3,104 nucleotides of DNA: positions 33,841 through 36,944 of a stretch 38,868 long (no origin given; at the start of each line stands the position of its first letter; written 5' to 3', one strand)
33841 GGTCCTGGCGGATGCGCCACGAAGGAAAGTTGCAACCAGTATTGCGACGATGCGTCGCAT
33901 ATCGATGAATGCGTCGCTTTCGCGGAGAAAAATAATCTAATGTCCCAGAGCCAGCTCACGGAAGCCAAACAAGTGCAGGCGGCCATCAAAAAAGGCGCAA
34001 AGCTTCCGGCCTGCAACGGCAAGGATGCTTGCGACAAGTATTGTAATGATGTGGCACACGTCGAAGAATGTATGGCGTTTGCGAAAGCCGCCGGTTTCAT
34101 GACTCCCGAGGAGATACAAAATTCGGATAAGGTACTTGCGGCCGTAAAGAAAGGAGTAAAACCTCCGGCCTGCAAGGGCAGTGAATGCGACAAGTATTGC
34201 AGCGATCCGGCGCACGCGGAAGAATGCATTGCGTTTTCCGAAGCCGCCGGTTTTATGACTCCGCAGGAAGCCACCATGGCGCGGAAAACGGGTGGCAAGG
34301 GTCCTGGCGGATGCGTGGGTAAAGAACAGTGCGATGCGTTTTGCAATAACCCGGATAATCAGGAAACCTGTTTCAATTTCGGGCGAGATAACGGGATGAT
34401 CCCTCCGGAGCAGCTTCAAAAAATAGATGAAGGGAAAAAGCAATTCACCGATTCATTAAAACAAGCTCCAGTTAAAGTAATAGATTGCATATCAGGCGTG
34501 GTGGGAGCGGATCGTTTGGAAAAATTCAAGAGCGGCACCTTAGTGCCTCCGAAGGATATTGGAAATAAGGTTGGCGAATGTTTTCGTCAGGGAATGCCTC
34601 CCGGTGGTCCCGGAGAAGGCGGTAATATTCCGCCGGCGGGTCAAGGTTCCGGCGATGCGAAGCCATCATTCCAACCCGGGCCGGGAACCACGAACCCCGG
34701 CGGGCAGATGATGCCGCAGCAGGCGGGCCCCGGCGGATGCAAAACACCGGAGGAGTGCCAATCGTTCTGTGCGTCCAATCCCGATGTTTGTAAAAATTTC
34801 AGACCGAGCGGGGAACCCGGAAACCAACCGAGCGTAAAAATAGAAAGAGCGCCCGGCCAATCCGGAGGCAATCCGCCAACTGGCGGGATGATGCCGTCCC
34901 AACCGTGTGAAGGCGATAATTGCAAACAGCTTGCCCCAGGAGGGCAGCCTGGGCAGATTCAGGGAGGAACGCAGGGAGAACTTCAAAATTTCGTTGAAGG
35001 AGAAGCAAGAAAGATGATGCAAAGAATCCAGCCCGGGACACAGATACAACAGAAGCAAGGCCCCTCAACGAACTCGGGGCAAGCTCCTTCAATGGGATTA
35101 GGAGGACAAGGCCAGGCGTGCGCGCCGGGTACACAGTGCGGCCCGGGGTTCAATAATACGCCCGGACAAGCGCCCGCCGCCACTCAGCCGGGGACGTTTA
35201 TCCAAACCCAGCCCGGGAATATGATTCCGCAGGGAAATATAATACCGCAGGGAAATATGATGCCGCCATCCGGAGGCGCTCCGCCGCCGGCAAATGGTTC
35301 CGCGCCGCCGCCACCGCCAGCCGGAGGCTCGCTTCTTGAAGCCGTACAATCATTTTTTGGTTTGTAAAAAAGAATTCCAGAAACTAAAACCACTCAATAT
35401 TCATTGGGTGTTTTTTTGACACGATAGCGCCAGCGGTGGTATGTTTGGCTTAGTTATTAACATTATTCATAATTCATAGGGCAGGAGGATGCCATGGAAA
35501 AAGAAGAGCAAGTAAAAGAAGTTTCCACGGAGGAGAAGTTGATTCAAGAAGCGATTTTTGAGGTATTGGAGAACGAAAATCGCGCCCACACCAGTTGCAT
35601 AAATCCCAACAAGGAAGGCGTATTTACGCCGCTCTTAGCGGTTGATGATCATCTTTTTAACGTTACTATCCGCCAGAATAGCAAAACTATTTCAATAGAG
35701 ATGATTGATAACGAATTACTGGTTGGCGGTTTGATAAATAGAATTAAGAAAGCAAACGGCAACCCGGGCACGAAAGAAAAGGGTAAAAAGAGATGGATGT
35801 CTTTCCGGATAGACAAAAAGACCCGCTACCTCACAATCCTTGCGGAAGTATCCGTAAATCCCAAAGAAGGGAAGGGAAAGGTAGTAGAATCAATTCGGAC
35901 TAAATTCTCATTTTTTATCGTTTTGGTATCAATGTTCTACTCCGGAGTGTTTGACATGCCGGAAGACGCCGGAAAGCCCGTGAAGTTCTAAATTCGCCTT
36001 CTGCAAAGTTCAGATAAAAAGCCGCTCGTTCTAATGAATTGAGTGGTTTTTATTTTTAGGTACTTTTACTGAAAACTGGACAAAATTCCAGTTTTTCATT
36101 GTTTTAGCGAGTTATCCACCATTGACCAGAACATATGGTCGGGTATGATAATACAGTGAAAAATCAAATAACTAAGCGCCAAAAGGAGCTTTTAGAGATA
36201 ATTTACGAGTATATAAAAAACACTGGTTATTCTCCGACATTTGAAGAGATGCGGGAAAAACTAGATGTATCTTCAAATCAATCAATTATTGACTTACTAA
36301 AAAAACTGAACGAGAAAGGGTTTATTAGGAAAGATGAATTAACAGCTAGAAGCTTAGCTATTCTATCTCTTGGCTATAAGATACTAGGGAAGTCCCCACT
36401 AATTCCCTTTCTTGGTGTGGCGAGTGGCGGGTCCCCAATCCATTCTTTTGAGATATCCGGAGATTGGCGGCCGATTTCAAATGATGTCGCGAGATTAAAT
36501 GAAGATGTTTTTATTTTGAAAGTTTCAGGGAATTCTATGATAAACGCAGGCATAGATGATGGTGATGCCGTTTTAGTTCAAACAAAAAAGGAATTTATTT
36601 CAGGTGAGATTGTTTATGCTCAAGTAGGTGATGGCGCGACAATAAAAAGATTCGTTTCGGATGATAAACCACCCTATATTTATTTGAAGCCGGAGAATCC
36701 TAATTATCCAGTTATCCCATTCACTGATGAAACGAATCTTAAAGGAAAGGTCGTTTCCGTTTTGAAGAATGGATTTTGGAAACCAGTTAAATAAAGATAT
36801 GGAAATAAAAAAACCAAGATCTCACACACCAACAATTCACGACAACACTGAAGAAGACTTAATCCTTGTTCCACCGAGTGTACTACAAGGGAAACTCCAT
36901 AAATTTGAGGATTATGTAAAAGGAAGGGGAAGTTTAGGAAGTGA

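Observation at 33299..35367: Undescribed secreted Cys4-repeat protein (six C-x5-C-x3-C-x8-C modules + P/G/Q tail) divergent from the copper operon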

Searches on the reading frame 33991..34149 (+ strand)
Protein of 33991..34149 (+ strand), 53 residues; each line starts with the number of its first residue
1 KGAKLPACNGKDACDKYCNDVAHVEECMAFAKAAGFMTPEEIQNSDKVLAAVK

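Call 42: search_solved_structures(query=A4, max_evalue=10, show_alignments=3)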
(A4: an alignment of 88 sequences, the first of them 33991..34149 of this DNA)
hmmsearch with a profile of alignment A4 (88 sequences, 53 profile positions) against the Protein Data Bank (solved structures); distinct sequences matched with E-value up to 10: 2.
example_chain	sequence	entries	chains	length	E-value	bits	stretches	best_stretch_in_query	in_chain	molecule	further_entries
9jm7_A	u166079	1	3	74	0.5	13.5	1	30-49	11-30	LRD-2A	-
1s8k_A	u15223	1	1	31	7.2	9.8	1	7-23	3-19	Toxin BmKK4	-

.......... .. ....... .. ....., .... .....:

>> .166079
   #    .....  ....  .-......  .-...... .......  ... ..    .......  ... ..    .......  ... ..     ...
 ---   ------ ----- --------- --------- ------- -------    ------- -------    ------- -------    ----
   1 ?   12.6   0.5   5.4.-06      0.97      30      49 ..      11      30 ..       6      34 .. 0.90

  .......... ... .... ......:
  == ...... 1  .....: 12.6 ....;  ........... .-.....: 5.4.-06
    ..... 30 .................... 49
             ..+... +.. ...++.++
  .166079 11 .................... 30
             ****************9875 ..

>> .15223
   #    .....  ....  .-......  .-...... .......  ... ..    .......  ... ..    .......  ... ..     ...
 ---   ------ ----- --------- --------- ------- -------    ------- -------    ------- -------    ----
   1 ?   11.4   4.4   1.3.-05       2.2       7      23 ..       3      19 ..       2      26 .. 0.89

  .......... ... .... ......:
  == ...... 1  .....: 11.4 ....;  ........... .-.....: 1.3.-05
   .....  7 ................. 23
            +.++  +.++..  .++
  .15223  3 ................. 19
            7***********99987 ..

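Call 49: predict_structure(alignment_id=A4)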
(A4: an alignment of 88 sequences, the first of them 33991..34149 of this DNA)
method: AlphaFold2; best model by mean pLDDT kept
length: 53 residues; sequences in the alignment: 88
mean_pLDDT: 84.0   pTM: 0.60
mean pLDDT of the five models: 84.0, 82.9, 80.9, 80.9, 79.2
residues with pLDDT >= 90: 5; 70-90: 44; 50-70: 3; < 50: 1
segments of 3 or more residues with pLDDT < 50: none
pLDDT, mean of each block of 10 residues (from residue 1): 70 88 88 89 87 78
secondary structure, 60 per line:
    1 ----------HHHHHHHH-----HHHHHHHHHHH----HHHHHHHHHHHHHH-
elements in order: H11-18 H24-34 H39-52
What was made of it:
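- A single module gives pLDDT 84 (call 49).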

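Call 52: fold_search(model_id=the predicted structure, library=pdb)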
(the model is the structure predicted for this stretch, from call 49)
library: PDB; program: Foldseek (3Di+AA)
matches with E <= 10: 6; with E <= 0.001: 0
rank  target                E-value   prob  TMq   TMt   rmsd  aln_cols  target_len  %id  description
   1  8b6l_O                4.7e+00  0.25  0.51  0.06   4.3        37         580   14  Subtomogram average of the human Sec61-TRAP-OSTA-translocon (released 2022-12-07)
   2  9hcc_i                5.0e+00  0.15  0.40  0.25   2.9        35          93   20  Mouse mitoribosome large subunit assembly intermediate (without uL16m) bound to MRM3-dimer, DDX28 and the MALSU-L0R8F8 (released 2025-06-18)
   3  9a6f_B                7.9e+00  0.23  0.53  0.46   1.6        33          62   27  Integrative model of CODY-YPPF by crosslinking MS and deep learning (released 2024-09-18)
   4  4dwl_D                9.0e+00  0.15  0.49  0.27   1.7        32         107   22  Avd molecule from Bordetella bacteriophage DGR (released 2013-02-27)
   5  9qwo_D                9.0e+00  0.03  0.31  0.13  11.1        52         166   15  Vinculin tail bound to paxillin LD2 (released 2025-04-23)
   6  8otz_l                9.6e+00  0.04  0.31  0.14   8.7        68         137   12  48-nm repeat of the native axonemal doublet microtubule from bovine sperm (released 2023-11-22)
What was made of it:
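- Closest known: Small disulfide-stapled helical secreted domains: Euplotes raikovi pheromones. Different: All single-module hits are below the Pfam thresholds (best E 0.0045), and Foldseek finds no significant match for one module (call 52).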

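Call 58: search_protein_representatives(alignment_id=A4)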
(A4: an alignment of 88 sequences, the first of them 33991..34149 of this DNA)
Query: 88 sequences, 53 profile positions. Proteins with E-value up to 0.001 (for the whole library): 1885; up to 1e-10: 1639; up to 1e-30: 1087. The best 150 are listed.
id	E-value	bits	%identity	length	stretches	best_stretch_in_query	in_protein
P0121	4.0e-177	590.2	-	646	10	1-53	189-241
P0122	4.3e-171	570.9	-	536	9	1-52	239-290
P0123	4.9e-167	557.9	-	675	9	2-52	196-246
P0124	8.3e-159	531.5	-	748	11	3-50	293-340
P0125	3.3e-158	529.6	-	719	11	1-53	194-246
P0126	3.6e-157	526.3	-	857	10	2-52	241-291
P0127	4.6e-151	506.7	-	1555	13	3-51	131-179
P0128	6.6e-151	506.3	-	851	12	2-52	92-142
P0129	1.9e-150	504.8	-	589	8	2-52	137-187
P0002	7.9e-150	502.8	-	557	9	4-53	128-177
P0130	3.8e-149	500.6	-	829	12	3-53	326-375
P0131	1.7e-148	498.5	-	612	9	4-51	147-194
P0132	3.1e-148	497.7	-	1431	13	2-49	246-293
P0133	8.7e-147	493.1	-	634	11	3-52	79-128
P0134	1.6e-142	479.4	-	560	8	3-52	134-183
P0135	8.2e-142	477.1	-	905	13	3-49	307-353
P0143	2.0e-138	466.3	-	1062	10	2-51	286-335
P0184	1.5e-125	425.0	-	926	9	3-49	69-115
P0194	4.0e-122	414.1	-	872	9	2-52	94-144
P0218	5.4e-116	394.4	-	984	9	2-52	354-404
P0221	5.2e-115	391.3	-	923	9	1-50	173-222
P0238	7.9e-111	377.9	-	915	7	2-51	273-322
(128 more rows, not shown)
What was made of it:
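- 33547..35367 (+): Large secreted four-Cys-module protein (606 aa). 1,885 clusters at 50% identity match the module profile (call 58).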

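Call 60: search_protein_families(library=pfam, proteins=[P0127, P0132, P0143, P0218, P0184, P0221, P0238, P0135, P0194], max_evalue=0.01)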
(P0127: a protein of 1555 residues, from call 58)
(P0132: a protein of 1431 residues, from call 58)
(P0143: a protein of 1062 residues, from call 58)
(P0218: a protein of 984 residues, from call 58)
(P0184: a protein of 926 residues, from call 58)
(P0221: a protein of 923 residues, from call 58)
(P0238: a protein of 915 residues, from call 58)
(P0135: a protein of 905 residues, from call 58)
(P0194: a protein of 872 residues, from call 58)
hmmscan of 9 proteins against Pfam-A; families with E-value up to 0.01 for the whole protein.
P0127 (1555 aa): 0 families

P0132 (1431 aa): 0 families

P0143 (1062 aa): 1 family
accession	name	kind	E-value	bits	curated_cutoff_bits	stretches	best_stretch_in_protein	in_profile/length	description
PF13385.13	Laminin_G_3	-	9.5e-25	87.9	27.6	1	841-992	12-150/151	Concanavalin A-like lectin/glucanases superfamily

P0218 (984 aa): 4 families
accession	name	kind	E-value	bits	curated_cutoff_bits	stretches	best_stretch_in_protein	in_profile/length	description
PF13385.13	Laminin_G_3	-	1.7e-27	96.9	27.6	1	741-903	1-150/151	Concanavalin A-like lectin/glucanases superfamily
PF02210.31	Laminin_G_2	-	9.6e-06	26.5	22.9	1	799-893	25-123/126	Laminin G domain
PF07953.20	Toxin_R_bind_N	-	2e-05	24.8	23.8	1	734-897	26-190/191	Clostridium neurotoxin, N-terminal receptor binding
PF02973.23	Sialidase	-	0.0014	18.6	26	1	836-905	112-183/189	Sialidase, N-terminal domain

P0184 (926 aa): 0 families

P0221 (923 aa): 1 family
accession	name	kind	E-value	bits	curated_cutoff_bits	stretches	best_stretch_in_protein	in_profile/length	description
PF13385.13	Laminin_G_3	-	6.3e-26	91.8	27.6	1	672-825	10-151/151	Concanavalin A-like lectin/glucanases superfamily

P0238 (915 aa): 0 families

P0135 (905 aa): 1 family
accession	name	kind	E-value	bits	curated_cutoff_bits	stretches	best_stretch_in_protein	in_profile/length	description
PF00050.26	Kazal_1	-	4.5e-07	30.2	21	1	634-654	8-28/49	Kazal-type serine protease inhibitor domain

P0194 (872 aa): 0 families

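Call 62: find_encoding_contigs(protein=P0218, flank=6000, max_places=2)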
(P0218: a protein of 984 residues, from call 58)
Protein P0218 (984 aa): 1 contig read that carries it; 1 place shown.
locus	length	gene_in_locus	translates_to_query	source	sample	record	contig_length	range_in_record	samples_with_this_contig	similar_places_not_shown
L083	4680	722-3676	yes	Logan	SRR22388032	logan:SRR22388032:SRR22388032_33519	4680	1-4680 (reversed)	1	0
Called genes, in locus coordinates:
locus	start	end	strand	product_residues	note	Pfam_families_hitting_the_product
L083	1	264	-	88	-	?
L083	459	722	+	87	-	-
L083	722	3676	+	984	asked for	PF07953:Toxin_R_bind_N (weak), PF13385:Laminin_G_3, PF02210:Laminin_G_2 (weak)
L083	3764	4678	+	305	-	?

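Call 63: find_encoding_contigs(protein=P0132, flank=6000, max_places=2)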
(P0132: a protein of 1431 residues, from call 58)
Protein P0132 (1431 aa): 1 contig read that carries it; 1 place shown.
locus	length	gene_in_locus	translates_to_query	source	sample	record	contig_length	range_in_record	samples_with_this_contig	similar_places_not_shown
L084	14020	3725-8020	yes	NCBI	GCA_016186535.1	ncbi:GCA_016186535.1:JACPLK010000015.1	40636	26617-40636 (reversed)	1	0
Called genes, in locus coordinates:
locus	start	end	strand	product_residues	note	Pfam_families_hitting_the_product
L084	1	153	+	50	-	PF00404:Dockerin_1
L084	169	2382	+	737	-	PF16656:Pur_ac_phosph_N, PF00404:Dockerin_1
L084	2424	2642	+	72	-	-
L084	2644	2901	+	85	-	-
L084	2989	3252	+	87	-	-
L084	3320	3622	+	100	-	-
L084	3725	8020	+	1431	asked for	-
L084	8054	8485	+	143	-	-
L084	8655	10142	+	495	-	PF02366:PMT, PF13231:PMT_2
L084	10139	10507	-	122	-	PF00355:Rieske, PF13806:Rieske_2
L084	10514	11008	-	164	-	PF00717:Peptidase_S24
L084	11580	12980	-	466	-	PF00413:Peptidase_M10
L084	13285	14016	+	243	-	PF00535:Glycos_transf_2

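Call 77: search_protein_families(library=pfam, alignment_id=A4, max_evalue=1)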
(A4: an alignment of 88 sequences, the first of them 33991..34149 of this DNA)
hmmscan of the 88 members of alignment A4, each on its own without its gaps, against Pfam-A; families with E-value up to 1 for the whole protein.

A. member 1, window:33991-34149:+ (53 aa): 1 family
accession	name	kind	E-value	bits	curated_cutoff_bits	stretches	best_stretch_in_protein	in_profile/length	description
PF12399.14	BCA_ABC_TP_C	-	0.089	12.8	25.5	1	38-51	7-20/27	Branched-chain amino acid ATP-binding cassette transporter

B. families by the number of members that match (of 88 scanned): 27 families (the first 25 are shown)
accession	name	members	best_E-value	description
PF25052.1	AtDEF-like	12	0.0045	Defensin-like family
PF06360.16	E_raikovi_mat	7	0.0057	Euplotes raikovi mating pheromone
PF07127.16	Nodulin_late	6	0.063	Late nodulin domain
PF13216.11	DUF4024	2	0.092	Protein of unknown function (DUF4024)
PF13056.11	DUF3918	2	0.12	Protein of unknown function (DUF3918)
PF21299.2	ADAM10_Cys-rich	1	0.01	ADAM10, cysteine-rich domain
PF11403.13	Metallothio_yeast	1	0.027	Yeast metallothionein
PF25095.1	C2H2-zf_KIN17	1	0.039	KIN17 C2H2-type zinc finger domain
PF05931.16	AgrD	1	0.041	Staphylococcal AgrD protein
PF23430.1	DUF7117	1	0.054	Family of unknown function (DUF7117)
PF00451.25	Toxin_2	1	0.065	Scorpion short toxin, BmKK2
PF10925.13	DUF2680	1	0.081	Protein of unknown function (DUF2680)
PF22609.1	Fe_hydrogense_Fe-S_bd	1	0.081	Iron hydrogenase 1-like, iron-sulfur centre-binding domain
PF12800.12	Fer4_4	1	0.084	4Fe-4S binding domain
PF12399.14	BCA_ABC_TP_C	1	0.089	Branched-chain amino acid ATP-binding cassette transporter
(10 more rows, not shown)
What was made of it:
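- The commonest sub-threshold Pfam hits of single modules are disulfide-rich secreted peptides: AtDEF-like 12/88, Euplotes pheromone 7/88, late nodulin 6/88 (call 77).
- Tried and rejected: Pfam on 88 single modules (call 77).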

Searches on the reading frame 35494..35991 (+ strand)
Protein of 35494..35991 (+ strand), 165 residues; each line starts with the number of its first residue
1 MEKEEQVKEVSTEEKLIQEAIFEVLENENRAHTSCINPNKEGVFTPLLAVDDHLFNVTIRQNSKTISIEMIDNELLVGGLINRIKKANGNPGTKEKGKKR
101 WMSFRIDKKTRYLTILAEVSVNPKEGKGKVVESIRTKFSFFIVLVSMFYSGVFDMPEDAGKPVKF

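Call 3: search_protein_families(library=pfam, proteins=[window:35494-35991:+], max_evalue=1)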
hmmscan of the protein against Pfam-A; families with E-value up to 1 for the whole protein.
window:35494-35991:+ (165 aa): 2 families
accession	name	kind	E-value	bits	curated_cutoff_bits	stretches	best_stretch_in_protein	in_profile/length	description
PF11259.13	DUF3060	-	0.024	14.8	23.1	1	55-98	15-57/58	Protein of unknown function (DUF3060)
PF16879.10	Sin3a_C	-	0.15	12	26.8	1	6-74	116-184/281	C-terminal domain of Sin3a protein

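Call 4: search_protein_families(library=ncbifam, proteins=[window:35494-35991:+], max_evalue=1)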
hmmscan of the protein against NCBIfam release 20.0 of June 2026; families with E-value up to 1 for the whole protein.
window:35494-35991:+ (165 aa): 0 families

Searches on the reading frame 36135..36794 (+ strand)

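Call 3: search_protein_families(library=pfam, proteins=[window:36135-36794:+], max_evalue=1)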
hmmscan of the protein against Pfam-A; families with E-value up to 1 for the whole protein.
window:36135-36794:+ (219 aa): 6 families
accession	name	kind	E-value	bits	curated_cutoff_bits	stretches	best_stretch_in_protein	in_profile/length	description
PF00717.28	Peptidase_S24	-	5e-23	81.5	23.3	1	91-207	1-116/116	Peptidase S24-like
PF01726.22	LexA_DNA_bind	-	1.7e-15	57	23.7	1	11-72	3-64/65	LexA DNA binding domain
PF18982.5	JetA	-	0.0097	14.9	26.2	1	11-70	11-70/434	Wadjet protein JetA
PF21984.2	DnaD_N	-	0.011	16.3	27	1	13-69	15-70/101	DnaD N-terminal domain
PF08361.16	TetR_C_2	-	0.019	15.4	22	1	13-77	20-83/121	MAATS-type transcriptional repressor, C-terminal region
PF08279.18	HTH_11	-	0.032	14.6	25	1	20-63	3-44/55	HTH domain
